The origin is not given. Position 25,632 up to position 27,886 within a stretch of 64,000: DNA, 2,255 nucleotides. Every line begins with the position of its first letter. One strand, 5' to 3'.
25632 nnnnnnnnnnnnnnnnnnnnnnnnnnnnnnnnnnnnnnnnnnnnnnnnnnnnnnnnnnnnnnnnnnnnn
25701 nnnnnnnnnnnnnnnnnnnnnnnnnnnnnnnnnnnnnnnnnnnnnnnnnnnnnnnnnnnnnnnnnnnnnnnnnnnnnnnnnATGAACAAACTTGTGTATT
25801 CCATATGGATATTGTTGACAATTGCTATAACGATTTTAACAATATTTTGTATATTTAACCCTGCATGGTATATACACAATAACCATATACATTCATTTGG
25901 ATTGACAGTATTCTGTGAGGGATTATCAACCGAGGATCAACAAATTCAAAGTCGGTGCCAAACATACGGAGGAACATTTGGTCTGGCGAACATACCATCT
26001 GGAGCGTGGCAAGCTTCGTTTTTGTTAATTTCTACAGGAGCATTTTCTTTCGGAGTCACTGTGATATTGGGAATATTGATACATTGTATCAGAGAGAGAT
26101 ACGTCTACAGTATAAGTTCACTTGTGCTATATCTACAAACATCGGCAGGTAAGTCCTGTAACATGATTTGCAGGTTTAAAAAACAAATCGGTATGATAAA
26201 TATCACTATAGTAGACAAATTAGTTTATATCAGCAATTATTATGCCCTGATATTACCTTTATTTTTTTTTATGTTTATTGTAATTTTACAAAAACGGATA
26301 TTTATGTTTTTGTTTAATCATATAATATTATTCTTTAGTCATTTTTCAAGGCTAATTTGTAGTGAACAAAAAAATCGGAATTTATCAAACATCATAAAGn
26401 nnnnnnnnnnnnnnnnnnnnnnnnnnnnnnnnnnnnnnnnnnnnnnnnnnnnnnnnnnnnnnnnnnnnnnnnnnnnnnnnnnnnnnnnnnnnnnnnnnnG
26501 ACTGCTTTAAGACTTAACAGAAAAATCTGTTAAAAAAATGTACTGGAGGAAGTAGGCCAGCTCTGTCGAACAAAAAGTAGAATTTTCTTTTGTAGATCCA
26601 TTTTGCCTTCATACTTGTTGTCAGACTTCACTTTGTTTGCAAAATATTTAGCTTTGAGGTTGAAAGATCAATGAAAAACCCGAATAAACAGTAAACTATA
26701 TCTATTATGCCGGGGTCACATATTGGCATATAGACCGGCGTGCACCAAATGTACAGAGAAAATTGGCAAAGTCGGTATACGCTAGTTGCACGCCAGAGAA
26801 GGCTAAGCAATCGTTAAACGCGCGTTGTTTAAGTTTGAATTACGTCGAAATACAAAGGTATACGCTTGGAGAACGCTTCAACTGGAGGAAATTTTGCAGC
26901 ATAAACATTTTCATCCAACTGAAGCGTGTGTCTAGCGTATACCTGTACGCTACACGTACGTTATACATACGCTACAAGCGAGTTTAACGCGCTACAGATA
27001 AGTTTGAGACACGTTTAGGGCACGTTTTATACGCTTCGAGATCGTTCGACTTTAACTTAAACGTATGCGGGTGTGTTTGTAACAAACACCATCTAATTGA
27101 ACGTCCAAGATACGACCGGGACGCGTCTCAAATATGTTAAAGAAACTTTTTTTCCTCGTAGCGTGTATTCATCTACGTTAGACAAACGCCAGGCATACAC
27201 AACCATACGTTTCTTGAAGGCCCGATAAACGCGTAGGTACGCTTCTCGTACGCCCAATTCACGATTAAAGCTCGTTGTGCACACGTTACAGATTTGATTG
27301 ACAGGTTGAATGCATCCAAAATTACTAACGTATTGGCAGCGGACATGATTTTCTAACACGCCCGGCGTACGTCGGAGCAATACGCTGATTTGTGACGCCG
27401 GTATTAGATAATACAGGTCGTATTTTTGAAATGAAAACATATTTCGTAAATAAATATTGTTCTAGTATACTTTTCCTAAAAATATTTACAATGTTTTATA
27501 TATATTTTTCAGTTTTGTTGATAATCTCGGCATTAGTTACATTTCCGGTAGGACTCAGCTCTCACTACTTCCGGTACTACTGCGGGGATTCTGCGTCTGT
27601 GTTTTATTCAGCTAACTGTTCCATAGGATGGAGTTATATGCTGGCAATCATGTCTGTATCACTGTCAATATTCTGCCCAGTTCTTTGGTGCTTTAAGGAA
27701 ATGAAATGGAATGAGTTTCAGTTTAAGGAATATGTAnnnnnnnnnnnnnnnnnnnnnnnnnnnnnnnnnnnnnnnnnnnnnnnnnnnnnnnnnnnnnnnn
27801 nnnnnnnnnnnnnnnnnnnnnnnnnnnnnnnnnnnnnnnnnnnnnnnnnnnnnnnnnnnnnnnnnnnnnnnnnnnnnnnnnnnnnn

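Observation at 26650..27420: CpG-rich island-like block inside the intron of the LHFPL-like gene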

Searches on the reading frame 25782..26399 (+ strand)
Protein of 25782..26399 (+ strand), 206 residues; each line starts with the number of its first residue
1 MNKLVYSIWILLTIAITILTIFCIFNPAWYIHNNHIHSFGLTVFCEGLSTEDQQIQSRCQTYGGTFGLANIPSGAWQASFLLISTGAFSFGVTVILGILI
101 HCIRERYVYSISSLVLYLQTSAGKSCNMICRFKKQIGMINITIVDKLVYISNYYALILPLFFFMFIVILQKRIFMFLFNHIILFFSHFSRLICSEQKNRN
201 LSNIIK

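Call 27: find_encoding_contigs(protein=window:25782-26399:+, flank=4000, max_places=10)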
Protein window:25782-26399:+ (206 aa): no gene with exactly this product is on record in the collection.

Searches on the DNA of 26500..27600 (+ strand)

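Call 22: search_rna_families(source=window, start=26500, end=27600, threshold=evalue, max_evalue=1)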
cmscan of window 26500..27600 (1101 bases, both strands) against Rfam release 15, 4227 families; matches with E-value up to 1: 2.
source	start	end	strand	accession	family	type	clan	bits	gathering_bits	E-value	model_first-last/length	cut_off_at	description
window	26858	26942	-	RF00451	MIR395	Gene; miRNA;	-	24.8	56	0.014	1-104/104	no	mir-395 microRNA precursor family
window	26858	26942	+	RF00451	MIR395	Gene; miRNA;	-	24.7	56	0.015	1-104/104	no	mir-395 microRNA precursor family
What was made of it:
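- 26856..26944 (.): Central palindrome or hairpin (36-nt arms, 17-nt loop). The weak MIR395 hit on both strands is below the gathering score and reflects only hairpin shape (call 22).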

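Call 23: search_dna_similar(query=window:26650-27450:+, collection=phages, mode=distant, max_evalue=0.01)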
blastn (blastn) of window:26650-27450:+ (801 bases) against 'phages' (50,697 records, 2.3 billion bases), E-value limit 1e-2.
No match.

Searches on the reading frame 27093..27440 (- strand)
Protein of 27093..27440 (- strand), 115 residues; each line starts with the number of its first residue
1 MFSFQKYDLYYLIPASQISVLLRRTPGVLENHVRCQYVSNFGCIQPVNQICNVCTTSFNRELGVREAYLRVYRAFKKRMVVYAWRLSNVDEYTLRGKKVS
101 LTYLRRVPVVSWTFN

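Call 20: find_homologous_proteins(query=window:27093-27440:-, max_evalue=10)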
Query window:27093-27440:-: 4 candidates shared short words with the query, none scored E <= 10.
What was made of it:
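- Tried and rejected: ORF word-index search (call 20): the 115-aa ORF (27093-27440, minus strand) found nothing.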

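Call 21: search_protein_families(library=pfam, proteins=[window:27093-27440:-], max_evalue=1)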
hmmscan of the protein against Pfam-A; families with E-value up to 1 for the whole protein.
window:27093-27440:- (115 aa): 1 family
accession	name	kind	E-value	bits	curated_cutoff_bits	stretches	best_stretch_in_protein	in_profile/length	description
PF02920.21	Integrase_DNA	-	0.12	12.8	27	1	74-100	32-57/70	DNA binding domain of tn916 integrase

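Call 25: find_related_loci(query=window:27093-27440:-, collection=metagenome_contigs, flank=3000)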
Query window:27093-27440:- (115 aa) in metagenome_contigs; peptide patterns used: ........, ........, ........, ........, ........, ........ (x = any residue, [..] = any of these).
126 stretches matched a pattern, but none encodes a relative of the query by tblastn (E <= 1e-3).
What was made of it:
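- Tried and rejected: JGI metagenome scan with the ORF (call 25): no relative.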

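Call 44: search_protein_representatives(protein=window:27093-27440:-)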
Query: 115 residues. Proteins with E-value up to 0.001 (for the whole library): 8; up to 1e-10: 1; up to 1e-30: 0. The best 8 are listed.
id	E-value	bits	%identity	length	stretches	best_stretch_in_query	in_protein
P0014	2.0e-22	95.4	64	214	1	26-98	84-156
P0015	1.1e-10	57.7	60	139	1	9-61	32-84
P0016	5.2e-10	55.5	70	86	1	50-92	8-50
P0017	1.6e-09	53.9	42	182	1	8-87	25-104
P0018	4.5e-08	49.3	47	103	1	6-75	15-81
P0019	9.4e-07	45.0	34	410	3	35-79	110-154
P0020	6.6e-05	39.1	44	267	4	44-72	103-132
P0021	5.4e-04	36.1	33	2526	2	55-108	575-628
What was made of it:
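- Other copies: ORF translations P0014-P0018 (call 44) led to L010-L014.
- Tried and rejected: The exhaustive representative search (call 44) then found translated copies.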

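Call 46: find_encoding_contigs(protein=P0014, flank=3000, max_places=10)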
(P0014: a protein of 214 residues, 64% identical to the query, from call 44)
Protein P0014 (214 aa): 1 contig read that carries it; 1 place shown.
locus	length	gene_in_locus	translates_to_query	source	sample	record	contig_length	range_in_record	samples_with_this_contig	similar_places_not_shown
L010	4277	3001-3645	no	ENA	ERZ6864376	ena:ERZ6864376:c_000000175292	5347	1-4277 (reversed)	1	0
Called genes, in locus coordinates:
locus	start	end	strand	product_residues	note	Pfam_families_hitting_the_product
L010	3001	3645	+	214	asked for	-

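Call 48: find_encoding_contigs(protein=P0015, flank=3000, max_places=10)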
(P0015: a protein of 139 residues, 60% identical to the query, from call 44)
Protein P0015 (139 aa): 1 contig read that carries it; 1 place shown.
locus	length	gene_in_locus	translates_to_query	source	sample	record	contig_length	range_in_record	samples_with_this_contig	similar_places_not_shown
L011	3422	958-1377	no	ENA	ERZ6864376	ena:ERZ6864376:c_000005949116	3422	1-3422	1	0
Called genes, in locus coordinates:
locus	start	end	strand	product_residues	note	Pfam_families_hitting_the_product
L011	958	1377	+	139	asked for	-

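Call 49: find_encoding_contigs(protein=P0016, flank=3000, max_places=10)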
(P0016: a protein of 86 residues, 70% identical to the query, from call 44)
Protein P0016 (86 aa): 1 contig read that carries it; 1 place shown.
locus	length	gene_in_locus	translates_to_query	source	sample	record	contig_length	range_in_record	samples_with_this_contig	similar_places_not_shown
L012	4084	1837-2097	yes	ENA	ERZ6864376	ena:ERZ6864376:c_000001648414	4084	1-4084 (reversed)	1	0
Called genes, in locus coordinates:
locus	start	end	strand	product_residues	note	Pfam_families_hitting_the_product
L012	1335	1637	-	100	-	-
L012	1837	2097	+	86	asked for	-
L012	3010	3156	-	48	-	-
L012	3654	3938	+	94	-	-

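Call 50: find_encoding_contigs(protein=P0018, flank=3000, max_places=10)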
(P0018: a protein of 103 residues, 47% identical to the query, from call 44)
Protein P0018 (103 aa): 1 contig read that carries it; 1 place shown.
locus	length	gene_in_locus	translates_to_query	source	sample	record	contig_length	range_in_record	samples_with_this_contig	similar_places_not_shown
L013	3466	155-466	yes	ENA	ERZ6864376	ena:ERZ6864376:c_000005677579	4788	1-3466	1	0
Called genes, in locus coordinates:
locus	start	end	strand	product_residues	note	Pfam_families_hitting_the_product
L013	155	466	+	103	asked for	-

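Call 57: find_homologous_proteins(query=A3, max_evalue=0.001)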
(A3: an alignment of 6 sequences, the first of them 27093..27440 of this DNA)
Query A3 (6 sequences) (115 aa, profile of the alignment): 3 proteins with E <= 0.001 among 958 candidates.
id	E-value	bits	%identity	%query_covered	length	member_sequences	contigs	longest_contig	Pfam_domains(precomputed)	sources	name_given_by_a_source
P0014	5.6e-63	229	59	72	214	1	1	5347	-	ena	-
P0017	9.9e-51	190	42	74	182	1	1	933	-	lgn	-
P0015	9.7e-43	164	62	45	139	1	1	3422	-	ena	-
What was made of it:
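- Tried and rejected: Profile search (call 57): a search with those copies added nothing new.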

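Call 58: find_encoding_contigs(protein=P0017, flank=3000, max_places=10)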
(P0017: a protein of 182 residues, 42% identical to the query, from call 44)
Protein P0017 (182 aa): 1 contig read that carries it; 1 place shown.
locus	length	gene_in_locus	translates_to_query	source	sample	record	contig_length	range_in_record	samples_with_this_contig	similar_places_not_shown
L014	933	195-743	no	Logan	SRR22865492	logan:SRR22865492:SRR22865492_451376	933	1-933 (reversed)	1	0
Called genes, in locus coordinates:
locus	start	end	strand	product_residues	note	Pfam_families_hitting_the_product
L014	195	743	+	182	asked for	-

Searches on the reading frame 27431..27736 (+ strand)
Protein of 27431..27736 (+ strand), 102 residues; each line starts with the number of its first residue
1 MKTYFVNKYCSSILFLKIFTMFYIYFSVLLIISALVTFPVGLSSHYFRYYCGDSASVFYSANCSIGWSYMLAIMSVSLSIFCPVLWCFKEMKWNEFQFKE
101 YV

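Call 26: find_encoding_contigs(protein=window:27431-27736:+, flank=4000, max_places=10)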
Protein window:27431-27736:+ (102 aa): no gene with exactly this product is on record in the collection.
